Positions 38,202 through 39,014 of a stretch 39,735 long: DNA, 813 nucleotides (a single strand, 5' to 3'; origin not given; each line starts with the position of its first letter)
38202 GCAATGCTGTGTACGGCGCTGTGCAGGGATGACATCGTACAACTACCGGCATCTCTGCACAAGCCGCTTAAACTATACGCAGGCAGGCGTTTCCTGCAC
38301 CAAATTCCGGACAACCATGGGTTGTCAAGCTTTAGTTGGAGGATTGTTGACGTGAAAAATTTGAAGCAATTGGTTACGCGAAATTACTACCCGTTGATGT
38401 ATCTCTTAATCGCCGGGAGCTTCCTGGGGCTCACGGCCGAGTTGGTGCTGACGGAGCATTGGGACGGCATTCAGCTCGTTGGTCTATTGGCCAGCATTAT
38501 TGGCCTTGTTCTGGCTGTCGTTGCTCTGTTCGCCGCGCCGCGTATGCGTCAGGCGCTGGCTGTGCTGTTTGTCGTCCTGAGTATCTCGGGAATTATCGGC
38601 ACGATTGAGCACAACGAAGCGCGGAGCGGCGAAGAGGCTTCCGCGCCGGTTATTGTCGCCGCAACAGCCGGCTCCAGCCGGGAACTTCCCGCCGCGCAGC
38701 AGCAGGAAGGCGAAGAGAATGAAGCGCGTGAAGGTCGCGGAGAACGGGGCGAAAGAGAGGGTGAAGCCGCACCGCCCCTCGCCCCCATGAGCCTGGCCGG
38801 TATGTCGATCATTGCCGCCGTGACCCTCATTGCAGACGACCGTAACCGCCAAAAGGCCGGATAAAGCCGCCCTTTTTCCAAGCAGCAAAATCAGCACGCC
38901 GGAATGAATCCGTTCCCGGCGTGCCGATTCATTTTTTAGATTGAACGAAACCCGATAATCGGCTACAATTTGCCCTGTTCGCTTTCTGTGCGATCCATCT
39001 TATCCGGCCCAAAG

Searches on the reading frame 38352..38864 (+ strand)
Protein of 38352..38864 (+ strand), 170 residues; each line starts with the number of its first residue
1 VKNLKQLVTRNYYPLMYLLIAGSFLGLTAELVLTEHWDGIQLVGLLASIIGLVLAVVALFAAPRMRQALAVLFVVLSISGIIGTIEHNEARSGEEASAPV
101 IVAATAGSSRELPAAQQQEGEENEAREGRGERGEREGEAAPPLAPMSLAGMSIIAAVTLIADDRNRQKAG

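Call 16: find_homologous_proteins(query=window:38352-38864:+)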
Query window:38352-38864:+ (170 aa): 31 proteins with E <= 0.001 among 1155 candidates.
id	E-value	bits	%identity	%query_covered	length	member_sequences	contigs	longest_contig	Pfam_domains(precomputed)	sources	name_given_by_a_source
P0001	4.0e-99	347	100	100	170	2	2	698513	-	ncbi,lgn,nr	ncbi:MAG: hypothetical protein H6642_11160 [Caldilineaceae bacterium]|nr:hypothetical protein [Caldi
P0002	5.9e-73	262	76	99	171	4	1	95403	-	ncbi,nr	ncbi:MAG: hypothetical protein H6644_09440 [Caldilineaceae bacterium]|nr:hypothetical protein [Caldi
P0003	1.2e-72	261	76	99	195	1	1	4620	-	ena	-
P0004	1.5e-72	260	76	99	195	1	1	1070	-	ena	-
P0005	1.9e-72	260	76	99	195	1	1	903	-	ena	-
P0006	3.2e-72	259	75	99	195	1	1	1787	-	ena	-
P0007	4.1e-72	259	75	99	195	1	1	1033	-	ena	-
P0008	7.6e-72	258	75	99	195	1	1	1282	-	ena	-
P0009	7.8e-72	258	75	99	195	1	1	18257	-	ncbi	ncbi:MAG: hypothetical protein R2838_19315 [Caldilineaceae bacterium]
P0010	1.0e-71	258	75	99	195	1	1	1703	-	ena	-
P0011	1.1e-71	258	75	99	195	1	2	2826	-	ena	-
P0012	1.1e-71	258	75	99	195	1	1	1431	-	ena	-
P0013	1.8e-71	257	75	99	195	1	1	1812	-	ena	-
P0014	3.0e-71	256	66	100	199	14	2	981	-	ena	-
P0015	1.0e-70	254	79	99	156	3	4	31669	-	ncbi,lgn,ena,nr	ncbi:MAG: hypothetical protein KDD92_09055 [Caldilineaceae bacterium]|nr:hypothetical protein [Caldi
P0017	1.6e-52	195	59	99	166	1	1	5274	-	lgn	-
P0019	6.7e-37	145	47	96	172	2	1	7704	-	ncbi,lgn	-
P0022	4.6e-30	122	43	95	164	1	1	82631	-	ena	-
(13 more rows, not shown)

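Call 17: find_encoding_contigs(protein=P0002, flank=3000, max_places=3)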
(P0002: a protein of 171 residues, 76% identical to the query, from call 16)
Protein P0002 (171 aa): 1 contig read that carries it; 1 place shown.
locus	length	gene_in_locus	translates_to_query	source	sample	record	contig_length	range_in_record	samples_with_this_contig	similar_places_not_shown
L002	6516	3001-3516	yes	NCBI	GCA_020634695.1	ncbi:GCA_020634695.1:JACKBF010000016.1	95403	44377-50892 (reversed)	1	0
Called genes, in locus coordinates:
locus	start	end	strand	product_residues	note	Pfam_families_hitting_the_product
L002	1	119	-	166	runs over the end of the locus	-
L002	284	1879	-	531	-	PF00672:HAMP, PF00512:HisKA, PF02518:HATPase_c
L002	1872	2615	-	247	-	PF00072:Response_reg, PF00486:Trans_reg_C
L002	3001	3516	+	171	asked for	-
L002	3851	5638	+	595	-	PF14522:Cytochrome_C7 (faint), PF22113:Mtrc-MtrF_II-IV_dom (faint), PF14537:Cytochrom_c3_2 (faint), PF11783:Cytochrome_cB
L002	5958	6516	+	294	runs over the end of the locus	PF01872:RibD_C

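Call 18: find_encoding_contigs(protein=P0009, flank=3000, max_places=3)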
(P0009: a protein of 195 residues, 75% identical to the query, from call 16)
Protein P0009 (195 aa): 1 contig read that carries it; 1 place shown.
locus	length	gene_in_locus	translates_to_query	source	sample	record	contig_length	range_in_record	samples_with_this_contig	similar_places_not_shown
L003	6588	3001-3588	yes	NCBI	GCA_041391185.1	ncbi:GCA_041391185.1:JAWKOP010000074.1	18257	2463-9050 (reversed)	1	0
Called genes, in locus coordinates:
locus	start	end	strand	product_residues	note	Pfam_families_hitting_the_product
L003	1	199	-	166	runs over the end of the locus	-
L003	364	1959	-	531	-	PF00672:HAMP, PF00512:HisKA, PF02518:HATPase_c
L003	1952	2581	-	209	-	PF00072:Response_reg, PF00486:Trans_reg_C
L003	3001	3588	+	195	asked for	-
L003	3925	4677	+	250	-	-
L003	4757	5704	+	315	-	PF14522:Cytochrome_C7 (faint), PF11783:Cytochrome_cB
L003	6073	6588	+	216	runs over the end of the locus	PF01872:RibD_C (weak)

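Call 19: find_encoding_contigs(protein=P0015, flank=3000, max_places=3)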
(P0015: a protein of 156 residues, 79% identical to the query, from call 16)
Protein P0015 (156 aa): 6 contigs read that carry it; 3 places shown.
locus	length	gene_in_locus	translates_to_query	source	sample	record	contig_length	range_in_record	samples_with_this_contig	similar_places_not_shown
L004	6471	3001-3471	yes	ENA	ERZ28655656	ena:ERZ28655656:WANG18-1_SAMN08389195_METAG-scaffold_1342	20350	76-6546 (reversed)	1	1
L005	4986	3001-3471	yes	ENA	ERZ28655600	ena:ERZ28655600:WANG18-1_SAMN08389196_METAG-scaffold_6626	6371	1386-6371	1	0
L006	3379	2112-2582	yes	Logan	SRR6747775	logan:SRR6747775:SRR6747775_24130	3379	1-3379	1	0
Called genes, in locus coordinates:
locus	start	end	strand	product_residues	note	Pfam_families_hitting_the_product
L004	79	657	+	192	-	PF00117:GATase, PF07722:Peptidase_C26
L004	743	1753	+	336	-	PF01636:APH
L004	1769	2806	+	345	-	PF02885:Glycos_trans_3N, PF00591:Glycos_transf_3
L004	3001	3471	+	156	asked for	-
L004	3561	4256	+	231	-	PF00072:Response_reg, PF00486:Trans_reg_C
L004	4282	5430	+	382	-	PF00672:HAMP, PF00512:HisKA, PF02518:HATPase_c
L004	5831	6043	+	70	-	-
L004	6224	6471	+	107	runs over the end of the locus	?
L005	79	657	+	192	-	PF00117:GATase, PF07722:Peptidase_C26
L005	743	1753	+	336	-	PF01636:APH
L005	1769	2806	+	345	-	PF02885:Glycos_trans_3N, PF00591:Glycos_transf_3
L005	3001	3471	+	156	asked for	-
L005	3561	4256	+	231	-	PF00072:Response_reg, PF00486:Trans_reg_C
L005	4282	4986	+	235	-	?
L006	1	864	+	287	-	?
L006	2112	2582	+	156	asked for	-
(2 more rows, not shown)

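Call 23: find_encoding_contigs(protein=P0017, flank=3000, max_places=2)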
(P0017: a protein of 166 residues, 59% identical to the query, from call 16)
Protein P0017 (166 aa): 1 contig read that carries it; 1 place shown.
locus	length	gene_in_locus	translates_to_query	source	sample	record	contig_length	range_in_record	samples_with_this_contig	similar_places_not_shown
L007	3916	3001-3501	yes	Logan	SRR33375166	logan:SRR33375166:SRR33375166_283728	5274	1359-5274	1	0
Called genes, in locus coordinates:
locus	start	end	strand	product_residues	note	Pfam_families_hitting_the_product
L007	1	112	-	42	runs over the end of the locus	-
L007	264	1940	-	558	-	PF00672:HAMP, PF00512:HisKA, PF02518:HATPase_c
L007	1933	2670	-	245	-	PF00072:Response_reg, PF00486:Trans_reg_C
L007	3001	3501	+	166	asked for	-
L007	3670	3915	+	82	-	?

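Call 24: find_encoding_contigs(protein=P0019, flank=3000, max_places=2)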
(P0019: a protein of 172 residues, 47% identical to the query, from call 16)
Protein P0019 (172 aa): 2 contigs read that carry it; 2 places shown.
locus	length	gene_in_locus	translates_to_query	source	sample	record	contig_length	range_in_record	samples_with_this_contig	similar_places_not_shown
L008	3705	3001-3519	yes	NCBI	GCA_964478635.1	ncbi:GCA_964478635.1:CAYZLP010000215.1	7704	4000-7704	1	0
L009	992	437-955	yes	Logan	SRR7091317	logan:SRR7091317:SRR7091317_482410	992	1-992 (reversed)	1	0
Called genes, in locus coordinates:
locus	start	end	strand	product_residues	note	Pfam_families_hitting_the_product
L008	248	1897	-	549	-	PF23846:Cache_WalK (weak), PF00672:HAMP, PF00512:HisKA, PF02518:HATPase_c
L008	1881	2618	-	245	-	PF00072:Response_reg, PF00486:Trans_reg_C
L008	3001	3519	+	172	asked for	-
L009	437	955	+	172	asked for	-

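Call 25: find_encoding_contigs(protein=P0022, flank=3000, max_places=2)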
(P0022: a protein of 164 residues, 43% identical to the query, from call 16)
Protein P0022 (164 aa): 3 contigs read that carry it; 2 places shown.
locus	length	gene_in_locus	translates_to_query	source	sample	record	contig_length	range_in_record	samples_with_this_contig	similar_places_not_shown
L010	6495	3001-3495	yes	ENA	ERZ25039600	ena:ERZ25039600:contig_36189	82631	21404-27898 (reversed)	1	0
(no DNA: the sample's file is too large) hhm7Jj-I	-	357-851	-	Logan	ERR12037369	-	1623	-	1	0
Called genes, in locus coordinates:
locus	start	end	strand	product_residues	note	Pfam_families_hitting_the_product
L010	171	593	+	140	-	-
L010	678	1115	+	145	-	-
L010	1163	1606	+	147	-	-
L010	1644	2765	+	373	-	PF12038:QTMAN_N, PF00534:Glycos_transf_1, PF13692:Glyco_trans_1_4 (weak), PF20706:GT4-conflict (weak)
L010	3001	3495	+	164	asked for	-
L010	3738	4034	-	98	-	-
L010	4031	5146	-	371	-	PF13088:BNR_2 (faint), PF25852:DUF6242_C (faint), PF02012:BNR (faint), PF15902:Sortilin-Vps10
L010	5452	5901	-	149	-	-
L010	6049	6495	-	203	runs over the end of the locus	PF02371:Transposase_20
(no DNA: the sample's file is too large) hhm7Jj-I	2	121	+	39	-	?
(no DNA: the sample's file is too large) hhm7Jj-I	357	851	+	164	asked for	-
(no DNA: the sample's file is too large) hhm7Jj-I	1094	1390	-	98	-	-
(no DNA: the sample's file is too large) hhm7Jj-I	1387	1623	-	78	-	?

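Call 32: find_related_loci(query=A2, collection=genome_contigs, flank=3000)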
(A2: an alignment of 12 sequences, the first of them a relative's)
Query A2 (170 aa) in genome_contigs; peptide patterns used: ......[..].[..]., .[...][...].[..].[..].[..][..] (x = any residue, [..] = any of these).
122 stretches matched a pattern; 43 encode a relative of the query (tblastn E <= 1e-3); 43 distinct loci.
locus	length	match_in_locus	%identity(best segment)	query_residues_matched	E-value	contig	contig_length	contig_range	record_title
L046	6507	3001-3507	76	1-169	5e-72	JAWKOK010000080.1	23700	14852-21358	MAG: Caldilineaceae bacterium isolate ABC1.150 ABC1.150.fa-80, whole genome shotgun sequence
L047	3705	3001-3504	47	1-164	1e-39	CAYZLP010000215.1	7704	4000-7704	MAG TPA_asm: uncultured Caldilineaceae bacterium isolate binchicken_co176_4 genome assembly, contig: NODE_8050_length_77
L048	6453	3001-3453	44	1-161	1e-35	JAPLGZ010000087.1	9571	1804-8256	MAG: Chloroflexota bacterium isolate LacPavin_0920_WC57_MAG_53_11 LacPavin_0920_WC57_scaffold_370050, whole genome shotg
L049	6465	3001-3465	47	1-160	4e-35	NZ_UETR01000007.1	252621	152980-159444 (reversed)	Candidatus Amarolinea aalborgensis isolate MQ180409-418_S418_L100 7, whole genome shotgun sequence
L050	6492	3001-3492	41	1-160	6e-34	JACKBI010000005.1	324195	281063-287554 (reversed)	MAG: Anaerolineales bacterium isolate HK-STAS-CHLO-17 HK-STAS-CHLO-17_5, whole genome shotgun sequence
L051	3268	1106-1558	43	1-161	3e-31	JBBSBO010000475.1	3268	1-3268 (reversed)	MAG: Caldilineales bacterium isolate La6_metabat2.149 La6_metabat2.149_K_157806_L_3268_cov_9.0000, whole genome shotgun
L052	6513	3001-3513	42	1-165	1e-30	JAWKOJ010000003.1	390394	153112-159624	MAG: Caldilineales bacterium isolate ABC2.10 ABC2.10.fa-3, whole genome shotgun sequence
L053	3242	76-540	44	1-160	4e-30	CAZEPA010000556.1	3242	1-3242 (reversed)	MAG TPA_asm: uncultured Anaerolineae bacterium isolate binchicken_co27_224 genome assembly, contig: NODE_52562_length_32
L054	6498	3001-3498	39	1-169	5e-29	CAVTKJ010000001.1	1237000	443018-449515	MAG: uncultured Chloroflexia bacterium isolate MFD04716.bin.1.82 genome assembly, contig: contig_10815, whole genome sho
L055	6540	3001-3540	40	1-170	3e-28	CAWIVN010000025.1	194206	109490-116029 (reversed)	MAG: uncultured Chloroflexia bacterium isolate MFD02979.bin.1.149 genome assembly, contig: contig_61728, whole genome sh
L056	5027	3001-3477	36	1-161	2e-27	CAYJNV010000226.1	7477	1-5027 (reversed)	MAG TPA_asm: uncultured Caldilineaceae bacterium isolate ERP124720_co1_198 genome assembly, contig: NODE_11057_length_74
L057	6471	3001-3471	43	1-161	2e-25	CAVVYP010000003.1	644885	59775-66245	MAG: uncultured Chloroflexia bacterium isolate MFD03804.bin.2.161 genome assembly, contig: contig_12431, whole genome sh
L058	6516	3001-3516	42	1-165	7e-36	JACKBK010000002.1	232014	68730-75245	MAG: Caldilineae bacterium isolate HK-STAS-CHLO-19 HK-STAS-CHLO-19_2, whole genome shotgun sequence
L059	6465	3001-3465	39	1-166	4e-24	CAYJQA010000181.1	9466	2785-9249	MAG TPA_asm: uncultured Litorilinea sp. isolate ERP124720_co1_131 genome assembly, contig: NODE_8325_length_9466_cov_4.1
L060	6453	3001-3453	39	1-160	4e-23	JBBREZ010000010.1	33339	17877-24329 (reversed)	MAG: Caldilineales bacterium isolate Co_metawrap_2541 Cmw_2541_k141_10598678_length_33339_cov_7.8610, whole genome shotg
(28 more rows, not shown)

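Call 38: search_protein_families(library=ncbifam, proteins=[window:38352-38864:+], max_evalue=0.00001)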
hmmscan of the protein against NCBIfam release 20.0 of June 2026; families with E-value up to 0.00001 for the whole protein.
window:38352-38864:+ (170 aa): 0 families

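Call 47: find_encoding_contigs(protein=P0001, flank=10000, max_places=3)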
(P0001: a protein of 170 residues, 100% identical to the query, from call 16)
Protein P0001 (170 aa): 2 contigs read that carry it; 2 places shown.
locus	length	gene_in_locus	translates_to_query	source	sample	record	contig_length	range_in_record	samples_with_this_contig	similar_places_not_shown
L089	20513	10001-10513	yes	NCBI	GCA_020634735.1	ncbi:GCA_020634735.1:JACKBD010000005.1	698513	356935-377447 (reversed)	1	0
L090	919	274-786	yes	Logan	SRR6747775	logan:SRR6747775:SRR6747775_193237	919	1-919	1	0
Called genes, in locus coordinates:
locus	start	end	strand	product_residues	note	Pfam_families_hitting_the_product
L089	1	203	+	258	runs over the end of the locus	-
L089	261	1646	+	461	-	PF01145:Band_7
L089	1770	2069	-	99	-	PF02604:PhdYeFM_antitox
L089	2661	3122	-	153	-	PF08534:Redoxin, PF00578:AhpC-TSA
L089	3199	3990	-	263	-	-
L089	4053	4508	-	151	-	-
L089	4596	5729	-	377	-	-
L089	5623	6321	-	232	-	-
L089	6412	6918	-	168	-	-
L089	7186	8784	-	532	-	PF00672:HAMP, PF00512:HisKA, PF02518:HATPase_c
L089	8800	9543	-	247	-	PF00072:Response_reg, PF00486:Trans_reg_C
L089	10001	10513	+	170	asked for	-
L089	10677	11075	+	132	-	-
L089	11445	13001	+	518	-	PF00370:FGGY_N, PF02782:FGGY_C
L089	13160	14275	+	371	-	PF13407:Peripla_BP_4, PF00532:Peripla_BP_1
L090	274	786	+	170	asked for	-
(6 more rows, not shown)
